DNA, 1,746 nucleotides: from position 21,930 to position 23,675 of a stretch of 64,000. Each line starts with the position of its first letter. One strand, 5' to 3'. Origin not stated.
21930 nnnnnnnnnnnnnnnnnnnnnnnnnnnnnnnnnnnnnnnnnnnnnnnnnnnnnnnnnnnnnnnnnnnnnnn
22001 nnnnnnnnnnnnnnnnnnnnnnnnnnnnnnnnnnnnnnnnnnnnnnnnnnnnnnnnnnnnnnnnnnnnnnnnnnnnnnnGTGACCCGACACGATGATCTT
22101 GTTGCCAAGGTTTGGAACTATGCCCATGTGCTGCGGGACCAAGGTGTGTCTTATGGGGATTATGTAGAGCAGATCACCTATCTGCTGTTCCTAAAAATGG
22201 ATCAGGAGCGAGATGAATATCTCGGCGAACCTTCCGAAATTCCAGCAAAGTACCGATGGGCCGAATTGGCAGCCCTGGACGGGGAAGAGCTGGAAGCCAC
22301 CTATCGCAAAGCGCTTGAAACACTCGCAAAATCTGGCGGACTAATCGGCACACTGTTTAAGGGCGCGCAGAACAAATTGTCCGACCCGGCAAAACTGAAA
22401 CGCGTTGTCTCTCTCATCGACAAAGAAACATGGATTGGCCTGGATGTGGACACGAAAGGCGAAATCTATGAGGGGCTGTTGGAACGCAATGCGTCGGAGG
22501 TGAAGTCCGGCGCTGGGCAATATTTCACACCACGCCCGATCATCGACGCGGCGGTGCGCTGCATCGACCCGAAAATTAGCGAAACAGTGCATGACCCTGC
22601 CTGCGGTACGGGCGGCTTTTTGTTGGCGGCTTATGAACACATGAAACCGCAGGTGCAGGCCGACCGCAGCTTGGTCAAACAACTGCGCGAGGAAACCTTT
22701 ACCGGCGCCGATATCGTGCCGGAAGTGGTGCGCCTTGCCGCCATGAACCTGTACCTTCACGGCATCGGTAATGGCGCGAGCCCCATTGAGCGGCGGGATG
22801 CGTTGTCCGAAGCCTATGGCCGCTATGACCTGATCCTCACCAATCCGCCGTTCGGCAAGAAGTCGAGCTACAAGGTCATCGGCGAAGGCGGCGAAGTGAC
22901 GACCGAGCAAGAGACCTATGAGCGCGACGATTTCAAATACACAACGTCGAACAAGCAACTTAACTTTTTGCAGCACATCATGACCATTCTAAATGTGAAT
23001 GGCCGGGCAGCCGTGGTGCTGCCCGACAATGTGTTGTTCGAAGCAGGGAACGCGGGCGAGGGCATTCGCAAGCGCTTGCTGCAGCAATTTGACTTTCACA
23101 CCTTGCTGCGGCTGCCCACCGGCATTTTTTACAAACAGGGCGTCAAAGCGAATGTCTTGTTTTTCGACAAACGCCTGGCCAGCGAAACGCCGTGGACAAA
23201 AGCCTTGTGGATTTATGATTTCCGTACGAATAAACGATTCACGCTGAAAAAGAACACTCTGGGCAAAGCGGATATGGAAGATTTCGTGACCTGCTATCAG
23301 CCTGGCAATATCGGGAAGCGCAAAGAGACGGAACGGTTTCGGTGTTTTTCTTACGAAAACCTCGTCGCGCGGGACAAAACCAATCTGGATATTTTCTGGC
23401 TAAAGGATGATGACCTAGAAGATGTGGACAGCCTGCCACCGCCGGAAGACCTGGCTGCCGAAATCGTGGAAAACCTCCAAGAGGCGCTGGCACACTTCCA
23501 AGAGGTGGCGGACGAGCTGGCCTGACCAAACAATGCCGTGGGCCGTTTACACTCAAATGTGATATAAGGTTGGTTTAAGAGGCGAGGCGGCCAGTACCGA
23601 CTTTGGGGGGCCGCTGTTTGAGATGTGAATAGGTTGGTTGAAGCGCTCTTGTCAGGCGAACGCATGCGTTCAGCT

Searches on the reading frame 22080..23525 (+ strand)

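Call 10: search_protein_families(library=pfam, proteins=[window:22080-23525:+], max_evalue=0.01)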
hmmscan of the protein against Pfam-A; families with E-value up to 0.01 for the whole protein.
window:22080-23525:+ (481 aa): 7 families
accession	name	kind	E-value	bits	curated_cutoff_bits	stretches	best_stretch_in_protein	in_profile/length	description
PF02384.22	N6_Mtase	-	8.5e-61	206.4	20.4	1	124-420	4-281/311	N-6 DNA Methylase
PF12161.14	HsdM_N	-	1.1e-14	55.7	24.5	1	7-113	1-135/135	HsdM N-terminal domain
PF01170.24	UPF0020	-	4.5e-09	36.7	22.3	1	159-262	21-135/197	RMKL-like, methyltransferase domain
PF07669.17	Eco57I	-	3.1e-08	34.3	25.3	1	245-345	71-165/171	Eco57I restriction-modification methylase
PF13847.12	Methyltransf_31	-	0.00013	22.1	27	1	168-312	5-109/145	Methyltransferase domain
PF05175.20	MTS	-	0.00036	20.6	23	1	200-263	51-113/170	Methyltransferase small domain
PF20473.4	MmeI_Mtase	-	0.00036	20.2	27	1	169-190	22-43/259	MmeI, DNA-methyltransferase domain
